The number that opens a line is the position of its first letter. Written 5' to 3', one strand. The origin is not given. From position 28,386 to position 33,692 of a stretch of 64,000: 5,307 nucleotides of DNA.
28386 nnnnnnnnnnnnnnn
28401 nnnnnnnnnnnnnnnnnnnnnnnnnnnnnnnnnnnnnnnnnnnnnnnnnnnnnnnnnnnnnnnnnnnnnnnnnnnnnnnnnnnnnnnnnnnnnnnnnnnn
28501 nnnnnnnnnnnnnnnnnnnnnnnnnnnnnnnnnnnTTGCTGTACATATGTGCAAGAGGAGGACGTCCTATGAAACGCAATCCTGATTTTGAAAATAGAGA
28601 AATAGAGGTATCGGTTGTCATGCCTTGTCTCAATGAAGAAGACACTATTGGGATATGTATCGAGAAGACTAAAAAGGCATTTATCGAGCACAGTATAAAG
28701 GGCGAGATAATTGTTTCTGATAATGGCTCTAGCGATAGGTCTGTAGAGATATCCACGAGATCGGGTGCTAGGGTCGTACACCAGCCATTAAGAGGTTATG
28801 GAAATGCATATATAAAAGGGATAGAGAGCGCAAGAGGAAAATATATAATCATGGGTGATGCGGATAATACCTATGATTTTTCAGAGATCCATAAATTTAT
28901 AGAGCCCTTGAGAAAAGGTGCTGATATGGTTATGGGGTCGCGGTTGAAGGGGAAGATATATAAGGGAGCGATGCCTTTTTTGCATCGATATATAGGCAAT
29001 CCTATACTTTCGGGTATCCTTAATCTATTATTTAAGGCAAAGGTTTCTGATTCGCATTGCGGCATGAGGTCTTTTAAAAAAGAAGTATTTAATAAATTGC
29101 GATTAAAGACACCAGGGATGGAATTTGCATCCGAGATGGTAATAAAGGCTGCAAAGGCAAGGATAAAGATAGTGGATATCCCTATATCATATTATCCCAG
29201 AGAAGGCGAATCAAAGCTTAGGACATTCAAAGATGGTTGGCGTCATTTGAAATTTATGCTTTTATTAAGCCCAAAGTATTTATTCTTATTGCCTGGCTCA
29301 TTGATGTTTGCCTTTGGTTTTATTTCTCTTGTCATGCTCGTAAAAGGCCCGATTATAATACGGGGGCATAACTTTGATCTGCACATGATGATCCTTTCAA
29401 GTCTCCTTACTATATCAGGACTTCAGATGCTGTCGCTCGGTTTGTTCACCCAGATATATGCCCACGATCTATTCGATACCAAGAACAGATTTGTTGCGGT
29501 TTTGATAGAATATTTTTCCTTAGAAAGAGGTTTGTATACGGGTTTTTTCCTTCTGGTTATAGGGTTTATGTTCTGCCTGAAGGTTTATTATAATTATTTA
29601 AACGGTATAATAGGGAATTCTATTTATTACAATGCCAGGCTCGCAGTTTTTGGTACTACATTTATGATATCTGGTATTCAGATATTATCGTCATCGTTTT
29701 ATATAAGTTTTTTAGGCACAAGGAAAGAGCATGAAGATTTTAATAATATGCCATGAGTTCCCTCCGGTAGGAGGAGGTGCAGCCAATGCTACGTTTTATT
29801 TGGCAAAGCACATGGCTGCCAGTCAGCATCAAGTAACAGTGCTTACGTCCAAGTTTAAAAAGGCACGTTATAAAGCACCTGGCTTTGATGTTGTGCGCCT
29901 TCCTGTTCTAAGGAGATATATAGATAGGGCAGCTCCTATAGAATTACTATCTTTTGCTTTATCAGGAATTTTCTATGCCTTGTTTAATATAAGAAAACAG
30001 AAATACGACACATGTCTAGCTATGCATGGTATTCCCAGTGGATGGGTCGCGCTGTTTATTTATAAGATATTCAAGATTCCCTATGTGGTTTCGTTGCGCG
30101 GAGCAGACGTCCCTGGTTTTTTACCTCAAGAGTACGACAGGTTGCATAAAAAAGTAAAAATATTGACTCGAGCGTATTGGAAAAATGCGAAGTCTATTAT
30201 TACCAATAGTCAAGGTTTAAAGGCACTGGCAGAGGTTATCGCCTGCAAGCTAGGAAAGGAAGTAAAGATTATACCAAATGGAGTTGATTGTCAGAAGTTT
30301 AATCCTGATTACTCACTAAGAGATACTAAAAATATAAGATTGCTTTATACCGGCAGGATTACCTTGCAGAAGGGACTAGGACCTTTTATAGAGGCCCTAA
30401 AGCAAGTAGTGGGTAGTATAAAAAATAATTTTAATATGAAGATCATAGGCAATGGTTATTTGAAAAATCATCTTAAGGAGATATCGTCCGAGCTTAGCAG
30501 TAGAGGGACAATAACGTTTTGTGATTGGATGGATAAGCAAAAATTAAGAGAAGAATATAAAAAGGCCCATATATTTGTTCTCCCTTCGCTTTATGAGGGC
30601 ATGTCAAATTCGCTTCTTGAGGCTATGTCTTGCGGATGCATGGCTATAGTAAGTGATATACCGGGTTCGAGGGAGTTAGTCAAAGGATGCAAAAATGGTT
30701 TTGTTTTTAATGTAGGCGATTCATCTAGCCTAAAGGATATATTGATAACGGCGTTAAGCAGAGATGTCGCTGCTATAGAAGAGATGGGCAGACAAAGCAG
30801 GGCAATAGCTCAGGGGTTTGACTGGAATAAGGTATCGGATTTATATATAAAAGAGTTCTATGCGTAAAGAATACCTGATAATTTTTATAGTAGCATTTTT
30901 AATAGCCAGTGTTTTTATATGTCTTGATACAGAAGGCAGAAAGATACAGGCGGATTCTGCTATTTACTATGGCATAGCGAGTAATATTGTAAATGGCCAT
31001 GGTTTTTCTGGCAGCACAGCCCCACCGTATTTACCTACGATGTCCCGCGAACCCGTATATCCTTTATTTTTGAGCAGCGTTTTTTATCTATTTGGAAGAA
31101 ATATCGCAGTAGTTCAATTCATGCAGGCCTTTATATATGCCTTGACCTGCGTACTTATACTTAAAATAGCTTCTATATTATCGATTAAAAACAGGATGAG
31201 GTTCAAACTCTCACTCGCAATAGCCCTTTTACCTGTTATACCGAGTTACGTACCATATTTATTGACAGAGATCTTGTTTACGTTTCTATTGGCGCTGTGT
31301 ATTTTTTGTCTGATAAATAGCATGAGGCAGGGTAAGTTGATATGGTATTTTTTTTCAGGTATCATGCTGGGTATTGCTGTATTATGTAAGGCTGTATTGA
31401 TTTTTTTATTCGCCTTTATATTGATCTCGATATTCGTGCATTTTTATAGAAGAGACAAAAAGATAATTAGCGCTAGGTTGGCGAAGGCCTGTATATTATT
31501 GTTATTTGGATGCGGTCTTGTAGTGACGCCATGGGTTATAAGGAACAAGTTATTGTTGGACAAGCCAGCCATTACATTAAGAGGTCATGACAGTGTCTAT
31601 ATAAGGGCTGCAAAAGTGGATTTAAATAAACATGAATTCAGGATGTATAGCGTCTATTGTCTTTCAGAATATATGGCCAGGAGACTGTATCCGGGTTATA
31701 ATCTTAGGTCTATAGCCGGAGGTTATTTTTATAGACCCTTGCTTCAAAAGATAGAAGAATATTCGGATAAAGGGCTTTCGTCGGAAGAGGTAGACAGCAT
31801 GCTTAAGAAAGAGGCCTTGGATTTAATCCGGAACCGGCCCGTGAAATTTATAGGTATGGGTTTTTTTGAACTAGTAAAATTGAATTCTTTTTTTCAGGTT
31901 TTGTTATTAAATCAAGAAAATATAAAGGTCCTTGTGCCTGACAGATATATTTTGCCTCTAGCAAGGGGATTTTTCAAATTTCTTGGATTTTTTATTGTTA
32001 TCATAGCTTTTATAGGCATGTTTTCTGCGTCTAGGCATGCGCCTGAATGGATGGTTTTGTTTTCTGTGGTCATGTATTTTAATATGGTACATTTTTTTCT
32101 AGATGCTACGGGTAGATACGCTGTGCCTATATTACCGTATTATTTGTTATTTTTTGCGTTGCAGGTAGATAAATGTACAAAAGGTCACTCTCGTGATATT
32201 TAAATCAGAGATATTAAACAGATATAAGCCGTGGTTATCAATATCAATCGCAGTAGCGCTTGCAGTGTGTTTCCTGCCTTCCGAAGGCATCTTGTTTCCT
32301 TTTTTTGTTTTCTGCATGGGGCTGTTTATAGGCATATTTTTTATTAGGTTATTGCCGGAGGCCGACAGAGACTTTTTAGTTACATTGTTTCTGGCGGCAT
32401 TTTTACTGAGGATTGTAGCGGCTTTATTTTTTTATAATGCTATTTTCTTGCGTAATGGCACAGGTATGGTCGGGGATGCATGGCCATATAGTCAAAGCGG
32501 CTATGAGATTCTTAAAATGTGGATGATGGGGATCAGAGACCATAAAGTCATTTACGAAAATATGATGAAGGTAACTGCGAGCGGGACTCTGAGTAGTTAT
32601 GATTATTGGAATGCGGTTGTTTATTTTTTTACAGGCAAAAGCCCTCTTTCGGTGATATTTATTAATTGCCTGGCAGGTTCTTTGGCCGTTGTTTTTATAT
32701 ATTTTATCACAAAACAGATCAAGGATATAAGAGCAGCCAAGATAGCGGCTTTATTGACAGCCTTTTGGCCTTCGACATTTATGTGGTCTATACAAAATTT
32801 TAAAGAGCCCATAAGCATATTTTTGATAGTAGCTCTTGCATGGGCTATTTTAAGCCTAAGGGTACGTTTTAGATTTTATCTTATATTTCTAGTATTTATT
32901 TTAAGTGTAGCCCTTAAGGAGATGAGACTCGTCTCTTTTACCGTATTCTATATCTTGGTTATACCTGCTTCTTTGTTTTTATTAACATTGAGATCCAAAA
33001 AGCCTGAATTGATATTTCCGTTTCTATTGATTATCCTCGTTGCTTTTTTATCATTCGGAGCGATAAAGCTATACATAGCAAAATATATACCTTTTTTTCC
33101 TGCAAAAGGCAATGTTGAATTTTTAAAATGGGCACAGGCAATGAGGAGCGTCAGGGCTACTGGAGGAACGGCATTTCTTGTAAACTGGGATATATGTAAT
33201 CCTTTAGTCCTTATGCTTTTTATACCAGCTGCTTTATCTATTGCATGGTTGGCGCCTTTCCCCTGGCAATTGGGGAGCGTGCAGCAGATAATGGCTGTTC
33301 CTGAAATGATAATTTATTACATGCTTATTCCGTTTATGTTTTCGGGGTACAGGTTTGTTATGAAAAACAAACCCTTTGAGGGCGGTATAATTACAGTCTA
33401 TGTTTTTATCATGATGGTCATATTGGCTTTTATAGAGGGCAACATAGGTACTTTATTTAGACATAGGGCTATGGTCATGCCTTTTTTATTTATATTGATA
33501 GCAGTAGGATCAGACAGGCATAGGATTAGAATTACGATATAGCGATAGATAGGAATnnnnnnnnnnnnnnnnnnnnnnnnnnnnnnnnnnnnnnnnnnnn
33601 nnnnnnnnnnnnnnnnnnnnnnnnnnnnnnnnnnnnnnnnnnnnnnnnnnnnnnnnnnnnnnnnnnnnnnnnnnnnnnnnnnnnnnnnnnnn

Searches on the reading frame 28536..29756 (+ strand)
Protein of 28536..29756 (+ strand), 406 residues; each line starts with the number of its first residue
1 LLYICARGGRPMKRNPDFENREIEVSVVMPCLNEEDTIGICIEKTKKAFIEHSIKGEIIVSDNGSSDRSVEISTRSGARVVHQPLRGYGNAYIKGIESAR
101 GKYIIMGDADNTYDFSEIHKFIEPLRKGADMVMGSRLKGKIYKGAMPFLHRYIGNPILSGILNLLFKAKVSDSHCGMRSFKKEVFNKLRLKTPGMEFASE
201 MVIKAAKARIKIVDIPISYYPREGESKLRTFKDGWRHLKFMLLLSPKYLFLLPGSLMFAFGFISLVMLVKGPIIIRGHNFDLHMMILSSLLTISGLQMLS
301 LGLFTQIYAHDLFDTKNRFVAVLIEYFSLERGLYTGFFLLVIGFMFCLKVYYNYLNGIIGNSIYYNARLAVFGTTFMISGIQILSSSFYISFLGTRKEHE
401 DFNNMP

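Call 6: search_protein_families(library=ncbifam, proteins=[window:28536-29756:+], max_evalue=0.001)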
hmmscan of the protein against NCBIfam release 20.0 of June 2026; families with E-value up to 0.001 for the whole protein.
window:28536-29756:+ (406 aa): 12 families
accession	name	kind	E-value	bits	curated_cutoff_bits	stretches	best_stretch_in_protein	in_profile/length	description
TIGR04182.1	glyco_TIGR04182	equivalog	1.8e-47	162.2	325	1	24-308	1-282/293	S-layer glycoprotein N-glycosyltransferase AglJ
NF041391.1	DPhHxTase_Halo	equivalog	1.1e-30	106.2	375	1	30-235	2-199/213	dolichyl-phosphate hexose transferase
NF058614.1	PPMAGASynPpgS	equivalog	5e-22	78.4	370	1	25-218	2-195/226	polyprenyl-phospho-N-acetylgalactosaminyl synthase PpgS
NF007986.1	PRK10714.1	equivalog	2.2e-13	49.9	529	1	24-308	7-293/316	undecaprenyl-phosphate 4-deoxy-4-formamido-L-arabinose transferase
NF010496.0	PRK13915.1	equivalog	3.3e-13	49.4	262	1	21-124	29-141/307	glucosyl-3-phosphoglycerate synthase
TIGR04283.1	glyco_like_mftF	equivalog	1.2e-10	41.4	182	1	25-114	1-86/221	TIGR04283 family arsenosugar biosynthesis glycosyltransferase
NF007482.0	PRK10073.1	equivalog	9.4e-09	34.7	423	1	20-112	3-97/334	glycosyltransferase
TIGR03937.1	PgaC_IcaA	equivalog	1.4e-07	30.8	422.3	1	19-128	40-153/407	poly-beta-1,6-N-acetyl-D-glucosamine synthase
NF041875.1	EPS_EpsD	equivalog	2.6e-06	27.1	370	1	25-140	1-119/325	exopolysaccharide biosynthesis glycosyltransferase EpsD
TIGR03111.1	glyc2_xrt_Gpos1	hypoth_equivalog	3.8e-06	26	363.95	1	17-127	43-158/439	TIGR03111 family XrtG-associated glycosyltransferase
NF047588.1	GlcsyltransPgfSStrep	equivalog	7.3e-06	25.4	500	1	24-316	2-295/308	glycosyltransferase PgfS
NF038302.1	EPS_HpsE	equivalog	0.00011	21.3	300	1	23-115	1-101/307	hormogonium polysaccharide biosynthesis glycosyltransferase HpsE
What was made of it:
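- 28536..29756 (+): GT2b: second synthase-like GT2, 406 aa, with about 3-4 C-terminal hydrophobic segments (a membrane tail, as in Dol-P-Man synthase). AglJ model 162 bits, Dol-P-hexose transferase 106 bits, PpgS 78 bits (call 6).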

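Call 7: search_protein_families(library=pfam, proteins=[window:28536-29756:+], max_evalue=0.0001)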
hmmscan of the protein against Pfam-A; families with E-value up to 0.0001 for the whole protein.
window:28536-29756:+ (406 aa): 1 family
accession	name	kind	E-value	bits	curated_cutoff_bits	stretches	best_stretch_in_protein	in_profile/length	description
PF00535.33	Glycos_transf_2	-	1.7e-26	93.6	23.3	1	26-188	1-167/168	Glycosyl transferase family 2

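Call 43: search_protein_families(library=pfam, proteins=[window:28536-29756:+], max_evalue=1)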
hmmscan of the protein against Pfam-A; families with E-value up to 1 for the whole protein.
window:28536-29756:+ (406 aa): 1 family
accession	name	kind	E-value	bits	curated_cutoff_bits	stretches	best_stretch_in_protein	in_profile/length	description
PF00535.33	Glycos_transf_2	-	1.7e-26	93.6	23.3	1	26-188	1-167/168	Glycosyl transferase family 2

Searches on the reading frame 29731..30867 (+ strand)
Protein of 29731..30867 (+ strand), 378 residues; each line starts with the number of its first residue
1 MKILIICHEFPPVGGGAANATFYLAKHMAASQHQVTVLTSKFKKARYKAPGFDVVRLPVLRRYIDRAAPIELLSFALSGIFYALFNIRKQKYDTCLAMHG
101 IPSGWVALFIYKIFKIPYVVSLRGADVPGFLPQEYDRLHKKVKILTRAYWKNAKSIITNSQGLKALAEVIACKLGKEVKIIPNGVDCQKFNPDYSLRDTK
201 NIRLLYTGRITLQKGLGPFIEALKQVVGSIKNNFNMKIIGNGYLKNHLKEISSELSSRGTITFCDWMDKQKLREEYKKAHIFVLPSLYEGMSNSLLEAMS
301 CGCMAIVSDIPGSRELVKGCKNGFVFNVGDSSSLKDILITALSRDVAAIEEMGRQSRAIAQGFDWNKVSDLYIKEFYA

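Call 6: search_protein_families(library=ncbifam, proteins=[window:29731-30867:+], max_evalue=0.001)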
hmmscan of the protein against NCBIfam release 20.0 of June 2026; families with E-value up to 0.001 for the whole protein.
window:29731-30867:+ (378 aa): 43 families (the best 25 are shown)
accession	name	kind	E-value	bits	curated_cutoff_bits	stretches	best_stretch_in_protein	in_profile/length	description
NF041876.1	EPS_EpsE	equivalog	3.4e-28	99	400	1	148-364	157-381/389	exopolysaccharide biosynthesis GT4 family glycosyltransferase EpsE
NF038229.1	Glyco4_Geo_Pelo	equivalog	1e-26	93.8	400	1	87-360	51-317/338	GPMC system family 4 glycosyltransferase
TIGR02149.1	glgA_Coryne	subfamily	1.8e-22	80.1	302.4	1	1-370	1-381/391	glycogen synthase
TIGR03088.1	stp2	hypoth_equivalog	1.8e-20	73.4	409.05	1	139-374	123-368/374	TIGR03088 family PEP-CTERM/XrtA system glycosyltransferase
NF007396.0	PRK09922.1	equivalog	5.1e-19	68.4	385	1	177-347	159-329/361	lipopolysaccharide 1,6-galactosyltransferase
NF046085.1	XrtY_assoc_Gly1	equivalog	1.3e-18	67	400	1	107-374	115-379/387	XrtY-associated glycosyltransferase XYAG1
NF047684.1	TeichurnBiosyTuaC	equivalog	2e-18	66.5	550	1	91-368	108-378/391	teichuronic acid biosynthesis protein TuaC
NF050063.1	ProtGlycPglJ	equivalog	3.8e-18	65.8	500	1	143-373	135-360/363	N-acetylgalactosamine-N,N'-diacetylbacillosaminyl-diphospho-undecaprenol 4-alpha-N-acetylgalactosaminyltransferase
TIGR04157.1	glyco_rSAM_CFB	subfamily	4.2e-18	65.5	400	1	183-349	210-371/406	TIGR04157 family glycosyltransferase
TIGR03999.1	thiol_BshA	equivalog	1.7e-17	63.4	273.7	1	1-374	1-368/375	N-acetyl-alpha-D-glucosaminyl L-malate synthase BshA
TIGR04063.1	stp3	hypoth_equivalog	1.4e-16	60.4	442.05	1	139-372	144-388/397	TIGR04063 family PEP-CTERM/XrtA system glycosyltransferase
NF041879.1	EPS_EpsH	equivalog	1.6e-16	60.1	800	1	141-368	178-405/431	exopolysaccharide biosynthesis glycosyltransferase EpsH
TIGR02095.1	glgA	subfamily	2.5e-16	59.4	328.45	1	203-374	296-472/477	glycogen/starch synthase, ADP-glucose type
NF038295.1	EPS_HpsP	equivalog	2.8e-16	59.5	550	1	2-374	1-382/388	hormogonium polysaccharide biosynthesis glycosyltransferase HpsP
NF050056.1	ProtGlycPglH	equivalog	1e-14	54.4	600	1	173-373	154-347/354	GalNAc-alpha-(1->4)-GalNAc-alpha-(1->3)-diNAcBac-PP-undecaprenol alpha-1,4-N-acetyl-D-galactosaminyltransferase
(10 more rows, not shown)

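Call 7: search_protein_families(library=pfam, proteins=[window:29731-30867:+], max_evalue=0.0001)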
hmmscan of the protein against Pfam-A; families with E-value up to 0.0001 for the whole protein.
window:29731-30867:+ (378 aa): 6 families
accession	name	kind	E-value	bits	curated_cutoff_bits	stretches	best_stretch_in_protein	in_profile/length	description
PF00534.26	Glycos_transf_1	-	1.4e-29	103.3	26.4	1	195-347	9-160/172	Glycosyl transferases group 1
PF13692.12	Glyco_trans_1_4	-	5.6e-28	98.4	27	1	203-342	3-140/142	Glycosyl transferases group 1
PF13439.12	Glyco_transf_4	-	1.9e-17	64.2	28.5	1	15-188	2-169/170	Glycosyltransferase Family 4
PF13579.12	Glyco_trans_4_4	-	8.1e-13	49.4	29.7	1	15-168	1-143/158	Glycosyl transferase 4-like domain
PF20706.3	GT4-conflict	-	2e-06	27.5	26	0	178-317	174-320/385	Family 4 Glycosyltransferase in conflict systems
PF13477.12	Glyco_trans_4_2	-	3.4e-05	24.5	23.4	1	22-160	14-139/139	Glycosyl transferase 4-like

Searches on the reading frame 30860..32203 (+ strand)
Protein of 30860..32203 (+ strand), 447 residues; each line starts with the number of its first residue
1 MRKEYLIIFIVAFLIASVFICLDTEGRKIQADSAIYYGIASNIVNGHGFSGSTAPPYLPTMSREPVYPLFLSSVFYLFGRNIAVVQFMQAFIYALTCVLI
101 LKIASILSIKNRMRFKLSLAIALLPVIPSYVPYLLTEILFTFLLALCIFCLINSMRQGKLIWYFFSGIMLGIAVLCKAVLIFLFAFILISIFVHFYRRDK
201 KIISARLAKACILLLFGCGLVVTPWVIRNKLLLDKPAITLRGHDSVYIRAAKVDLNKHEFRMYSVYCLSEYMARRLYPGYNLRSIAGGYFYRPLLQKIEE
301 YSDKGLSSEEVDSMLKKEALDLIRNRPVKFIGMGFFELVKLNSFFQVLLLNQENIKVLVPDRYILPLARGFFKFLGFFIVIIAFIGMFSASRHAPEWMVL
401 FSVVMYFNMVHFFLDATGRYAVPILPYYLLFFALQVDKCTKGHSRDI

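Call 7: search_protein_families(library=pfam, proteins=[window:30860-32203:+], max_evalue=0.0001)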
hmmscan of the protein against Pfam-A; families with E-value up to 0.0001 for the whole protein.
window:30860-32203:+ (447 aa): 2 families
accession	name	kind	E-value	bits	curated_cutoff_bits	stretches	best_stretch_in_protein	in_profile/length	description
PF13231.12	PMT_2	-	5.4e-09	36.9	26.1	1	65-216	4-151/160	Dolichyl-phosphate-mannose-protein mannosyltransferase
PF02366.24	PMT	-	1.6e-06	28.3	22.7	1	70-227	68-232/245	Dolichyl-phosphate-mannose-protein mannosyltransferase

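Call 43: search_protein_families(library=pfam, proteins=[window:30860-32203:+], max_evalue=1)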
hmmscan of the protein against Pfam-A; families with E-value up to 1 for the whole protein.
window:30860-32203:+ (447 aa): 3 families
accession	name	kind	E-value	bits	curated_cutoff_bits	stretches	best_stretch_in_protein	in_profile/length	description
PF13231.12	PMT_2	-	5.4e-09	36.9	26.1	1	65-216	4-151/160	Dolichyl-phosphate-mannose-protein mannosyltransferase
PF02366.24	PMT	-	1.6e-06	28.3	22.7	1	70-227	68-232/245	Dolichyl-phosphate-mannose-protein mannosyltransferase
PF09578.15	Spore_YabQ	-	0.0019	18.8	27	1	135-175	34-74/79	Spore cortex protein YabQ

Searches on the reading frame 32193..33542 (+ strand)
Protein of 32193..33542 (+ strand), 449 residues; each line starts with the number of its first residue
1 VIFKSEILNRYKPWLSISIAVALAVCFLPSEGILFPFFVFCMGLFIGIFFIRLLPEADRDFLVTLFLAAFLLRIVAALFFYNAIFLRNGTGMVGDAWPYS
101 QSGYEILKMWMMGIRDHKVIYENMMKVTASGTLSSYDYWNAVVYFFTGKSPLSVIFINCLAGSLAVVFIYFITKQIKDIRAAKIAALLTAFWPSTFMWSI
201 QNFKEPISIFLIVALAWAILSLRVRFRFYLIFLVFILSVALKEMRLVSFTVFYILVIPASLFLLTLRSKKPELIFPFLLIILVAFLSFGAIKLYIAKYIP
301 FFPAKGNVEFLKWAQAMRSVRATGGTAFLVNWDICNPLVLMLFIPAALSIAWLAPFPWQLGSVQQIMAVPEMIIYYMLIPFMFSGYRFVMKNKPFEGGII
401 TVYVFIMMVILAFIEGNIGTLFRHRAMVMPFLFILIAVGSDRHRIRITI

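Call 7: search_protein_families(library=pfam, proteins=[window:32193-33542:+], max_evalue=0.0001)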
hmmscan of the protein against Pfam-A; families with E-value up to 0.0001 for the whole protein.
window:32193-33542:+ (449 aa): 1 family
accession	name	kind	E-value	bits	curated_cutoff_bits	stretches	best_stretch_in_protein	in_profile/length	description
PF13231.12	PMT_2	-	1.2e-05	26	26.1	1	146-286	16-152/160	Dolichyl-phosphate-mannose-protein mannosyltransferase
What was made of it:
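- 30860..33542 (+): GT-C2 (30860..32203) and GT-C3 (32193..33542): two further PMT_2-type GT-C proteins. GT-C3 scores 26.0 bits, marginally below the 26.1 cut-off (call 7).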

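Call 43: search_protein_families(library=pfam, proteins=[window:32193-33542:+], max_evalue=1)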
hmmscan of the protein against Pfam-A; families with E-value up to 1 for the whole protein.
window:32193-33542:+ (449 aa): 1 family
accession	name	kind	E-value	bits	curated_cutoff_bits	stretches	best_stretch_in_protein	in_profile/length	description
PF13231.12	PMT_2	-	1.2e-05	26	26.1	1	146-286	16-152/160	Dolichyl-phosphate-mannose-protein mannosyltransferase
